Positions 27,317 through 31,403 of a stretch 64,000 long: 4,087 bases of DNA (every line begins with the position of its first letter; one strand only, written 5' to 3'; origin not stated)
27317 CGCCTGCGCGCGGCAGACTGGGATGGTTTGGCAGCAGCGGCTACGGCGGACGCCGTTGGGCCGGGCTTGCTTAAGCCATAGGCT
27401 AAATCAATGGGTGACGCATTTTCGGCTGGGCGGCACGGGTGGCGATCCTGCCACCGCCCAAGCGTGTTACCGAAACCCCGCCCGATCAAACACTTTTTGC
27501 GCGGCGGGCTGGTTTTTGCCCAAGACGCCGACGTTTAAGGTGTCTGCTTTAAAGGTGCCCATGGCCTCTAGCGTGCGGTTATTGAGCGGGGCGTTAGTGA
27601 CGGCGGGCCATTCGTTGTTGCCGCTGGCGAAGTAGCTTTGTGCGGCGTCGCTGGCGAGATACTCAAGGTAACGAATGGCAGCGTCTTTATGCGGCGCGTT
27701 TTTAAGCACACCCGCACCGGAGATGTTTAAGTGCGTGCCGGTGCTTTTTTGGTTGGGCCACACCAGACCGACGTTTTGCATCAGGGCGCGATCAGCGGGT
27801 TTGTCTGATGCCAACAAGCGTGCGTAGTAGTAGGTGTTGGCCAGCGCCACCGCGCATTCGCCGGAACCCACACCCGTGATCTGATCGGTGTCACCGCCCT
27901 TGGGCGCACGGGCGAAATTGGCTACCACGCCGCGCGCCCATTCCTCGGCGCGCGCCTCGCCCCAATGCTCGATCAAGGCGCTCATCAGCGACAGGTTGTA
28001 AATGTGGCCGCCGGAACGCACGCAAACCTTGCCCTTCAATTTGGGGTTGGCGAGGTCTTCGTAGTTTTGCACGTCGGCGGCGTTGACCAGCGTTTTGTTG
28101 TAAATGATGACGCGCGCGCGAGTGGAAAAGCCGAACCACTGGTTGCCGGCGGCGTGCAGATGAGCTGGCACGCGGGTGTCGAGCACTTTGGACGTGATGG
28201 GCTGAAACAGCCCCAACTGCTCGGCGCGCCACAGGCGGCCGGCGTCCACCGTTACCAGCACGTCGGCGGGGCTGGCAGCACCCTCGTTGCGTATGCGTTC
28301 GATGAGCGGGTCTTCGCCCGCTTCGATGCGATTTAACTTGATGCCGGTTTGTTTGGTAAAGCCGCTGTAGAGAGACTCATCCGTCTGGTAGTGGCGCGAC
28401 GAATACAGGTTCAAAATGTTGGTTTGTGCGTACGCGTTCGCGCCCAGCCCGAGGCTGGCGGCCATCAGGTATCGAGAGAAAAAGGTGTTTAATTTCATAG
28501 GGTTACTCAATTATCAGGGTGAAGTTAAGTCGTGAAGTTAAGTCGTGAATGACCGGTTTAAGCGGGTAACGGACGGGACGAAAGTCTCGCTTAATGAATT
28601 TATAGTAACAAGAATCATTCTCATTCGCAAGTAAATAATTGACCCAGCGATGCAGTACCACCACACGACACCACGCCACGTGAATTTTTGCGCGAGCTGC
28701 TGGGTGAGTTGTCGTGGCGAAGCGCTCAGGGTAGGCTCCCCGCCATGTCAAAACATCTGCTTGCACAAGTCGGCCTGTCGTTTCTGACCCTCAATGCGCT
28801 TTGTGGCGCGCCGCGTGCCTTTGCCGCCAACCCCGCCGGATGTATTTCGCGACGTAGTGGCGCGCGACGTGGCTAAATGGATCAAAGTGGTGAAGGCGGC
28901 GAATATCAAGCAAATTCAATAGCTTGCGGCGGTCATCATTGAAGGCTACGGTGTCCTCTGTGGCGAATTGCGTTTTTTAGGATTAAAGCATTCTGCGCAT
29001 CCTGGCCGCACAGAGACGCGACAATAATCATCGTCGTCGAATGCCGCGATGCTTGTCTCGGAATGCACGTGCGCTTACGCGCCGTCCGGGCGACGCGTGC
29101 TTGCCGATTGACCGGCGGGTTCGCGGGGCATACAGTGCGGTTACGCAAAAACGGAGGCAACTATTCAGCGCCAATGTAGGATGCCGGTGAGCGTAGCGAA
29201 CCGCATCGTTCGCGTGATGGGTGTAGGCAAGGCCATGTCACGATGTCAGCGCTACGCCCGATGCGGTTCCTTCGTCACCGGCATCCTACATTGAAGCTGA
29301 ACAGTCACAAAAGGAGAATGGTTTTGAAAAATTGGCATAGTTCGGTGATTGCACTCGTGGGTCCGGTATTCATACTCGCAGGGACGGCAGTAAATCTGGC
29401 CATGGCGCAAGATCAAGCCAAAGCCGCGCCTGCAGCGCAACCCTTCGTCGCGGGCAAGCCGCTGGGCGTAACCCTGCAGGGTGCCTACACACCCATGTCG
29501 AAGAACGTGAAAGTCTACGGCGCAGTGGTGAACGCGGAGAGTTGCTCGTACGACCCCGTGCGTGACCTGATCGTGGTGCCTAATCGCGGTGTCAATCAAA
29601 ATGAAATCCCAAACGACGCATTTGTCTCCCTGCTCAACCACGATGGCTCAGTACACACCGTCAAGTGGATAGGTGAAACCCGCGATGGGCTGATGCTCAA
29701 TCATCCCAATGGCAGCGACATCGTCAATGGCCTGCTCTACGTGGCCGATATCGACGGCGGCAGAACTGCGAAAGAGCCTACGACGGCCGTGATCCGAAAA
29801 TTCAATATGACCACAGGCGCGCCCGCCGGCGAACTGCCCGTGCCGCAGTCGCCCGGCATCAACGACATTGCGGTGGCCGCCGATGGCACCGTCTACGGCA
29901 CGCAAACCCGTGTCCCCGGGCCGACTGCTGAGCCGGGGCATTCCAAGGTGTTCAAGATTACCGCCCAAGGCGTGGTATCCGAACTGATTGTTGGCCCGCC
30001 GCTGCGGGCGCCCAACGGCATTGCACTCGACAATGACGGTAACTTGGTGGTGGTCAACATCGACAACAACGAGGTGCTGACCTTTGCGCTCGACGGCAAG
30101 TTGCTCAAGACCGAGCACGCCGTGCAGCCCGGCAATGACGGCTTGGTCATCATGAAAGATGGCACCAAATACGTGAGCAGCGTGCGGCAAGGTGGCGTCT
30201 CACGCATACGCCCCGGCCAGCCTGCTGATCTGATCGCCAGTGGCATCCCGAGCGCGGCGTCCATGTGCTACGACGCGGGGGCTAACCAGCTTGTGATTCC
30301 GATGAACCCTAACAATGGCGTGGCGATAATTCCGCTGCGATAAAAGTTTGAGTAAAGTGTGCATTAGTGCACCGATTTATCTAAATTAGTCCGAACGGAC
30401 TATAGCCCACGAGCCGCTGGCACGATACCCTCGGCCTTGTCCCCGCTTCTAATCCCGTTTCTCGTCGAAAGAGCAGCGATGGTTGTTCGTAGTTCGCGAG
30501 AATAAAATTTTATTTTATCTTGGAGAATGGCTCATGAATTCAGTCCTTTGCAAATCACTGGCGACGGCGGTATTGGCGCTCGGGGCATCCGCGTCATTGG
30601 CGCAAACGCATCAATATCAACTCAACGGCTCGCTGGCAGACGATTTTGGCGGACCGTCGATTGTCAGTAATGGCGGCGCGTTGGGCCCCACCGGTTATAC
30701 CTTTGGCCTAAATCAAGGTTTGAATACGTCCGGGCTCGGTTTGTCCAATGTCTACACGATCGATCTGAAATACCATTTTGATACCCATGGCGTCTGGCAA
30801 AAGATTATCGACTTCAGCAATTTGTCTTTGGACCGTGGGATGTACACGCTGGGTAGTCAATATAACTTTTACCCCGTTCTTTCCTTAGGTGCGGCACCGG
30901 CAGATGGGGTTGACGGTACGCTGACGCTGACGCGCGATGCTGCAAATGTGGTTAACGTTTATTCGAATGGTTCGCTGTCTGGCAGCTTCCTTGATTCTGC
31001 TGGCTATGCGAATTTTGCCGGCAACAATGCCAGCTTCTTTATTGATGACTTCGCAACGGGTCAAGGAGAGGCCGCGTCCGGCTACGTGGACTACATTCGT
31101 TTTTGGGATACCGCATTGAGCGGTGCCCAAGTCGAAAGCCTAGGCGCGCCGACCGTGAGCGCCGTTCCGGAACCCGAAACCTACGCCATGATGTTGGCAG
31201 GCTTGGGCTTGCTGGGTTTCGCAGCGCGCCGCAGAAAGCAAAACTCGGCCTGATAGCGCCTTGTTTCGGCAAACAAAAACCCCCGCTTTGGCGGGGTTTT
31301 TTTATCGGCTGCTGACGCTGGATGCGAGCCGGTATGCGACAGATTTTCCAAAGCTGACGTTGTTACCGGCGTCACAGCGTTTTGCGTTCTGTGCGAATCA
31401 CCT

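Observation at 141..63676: A ~20-bp AT-rich word with a perfect IHF-consensus core is scattered over the whole window, mostly exactly on gene boundaries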

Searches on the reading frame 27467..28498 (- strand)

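Call 8: search_protein_families(library=pfam, proteins=[window:27467-28498:-])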
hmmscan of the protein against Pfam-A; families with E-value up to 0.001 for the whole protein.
window:27467-28498:- (343 aa): 4 families
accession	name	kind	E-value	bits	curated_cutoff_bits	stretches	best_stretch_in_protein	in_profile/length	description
PF13343.11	SBP_bac_6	-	2.6e-23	83.2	24.6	1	77-311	3-230/245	Bacterial extracellular solute-binding protein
PF13416.11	SBP_bac_8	-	1.3e-20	74.8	27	1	46-306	5-268/279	Bacterial extracellular solute-binding protein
PF01547.30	SBP_bac_1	-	1.5e-17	65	26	1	45-287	15-306/307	Bacterial extracellular solute-binding protein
PF13531.11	SBP_bac_11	-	2.4e-11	44.3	25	1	45-291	18-222/227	Bacterial extracellular solute-binding protein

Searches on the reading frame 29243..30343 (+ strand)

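Call 27: search_protein_families(library=pfam, max_evalue=0.00001, proteins=[window:29243-30343:+])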
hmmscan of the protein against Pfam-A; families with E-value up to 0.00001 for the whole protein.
window:29243-30343:+ (366 aa): 1 family
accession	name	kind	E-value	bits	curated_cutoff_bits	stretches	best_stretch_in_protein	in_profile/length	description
PF08450.18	SGL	-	3.1e-07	30.7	26.3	1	205-347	87-235/246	SMP-30/Gluconolactonase/LRE-like region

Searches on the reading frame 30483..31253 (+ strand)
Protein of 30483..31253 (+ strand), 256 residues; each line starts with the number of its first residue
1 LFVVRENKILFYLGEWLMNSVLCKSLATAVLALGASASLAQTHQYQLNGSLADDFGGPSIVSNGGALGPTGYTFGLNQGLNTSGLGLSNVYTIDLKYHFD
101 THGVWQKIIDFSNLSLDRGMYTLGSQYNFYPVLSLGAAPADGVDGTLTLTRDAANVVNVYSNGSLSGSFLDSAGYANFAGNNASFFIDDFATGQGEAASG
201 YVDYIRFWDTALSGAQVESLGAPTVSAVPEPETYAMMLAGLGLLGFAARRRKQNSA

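Call 27: search_protein_families(library=pfam, max_evalue=0.00001, proteins=[window:30483-31253:+])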
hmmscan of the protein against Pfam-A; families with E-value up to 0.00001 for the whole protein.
window:30483-31253:+ (256 aa): 1 family
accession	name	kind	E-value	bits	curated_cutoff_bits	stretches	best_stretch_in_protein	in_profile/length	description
PF07589.16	PEP-CTERM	-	1.6e-10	41.1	20.7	1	227-251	1-24/24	PEP-CTERM motif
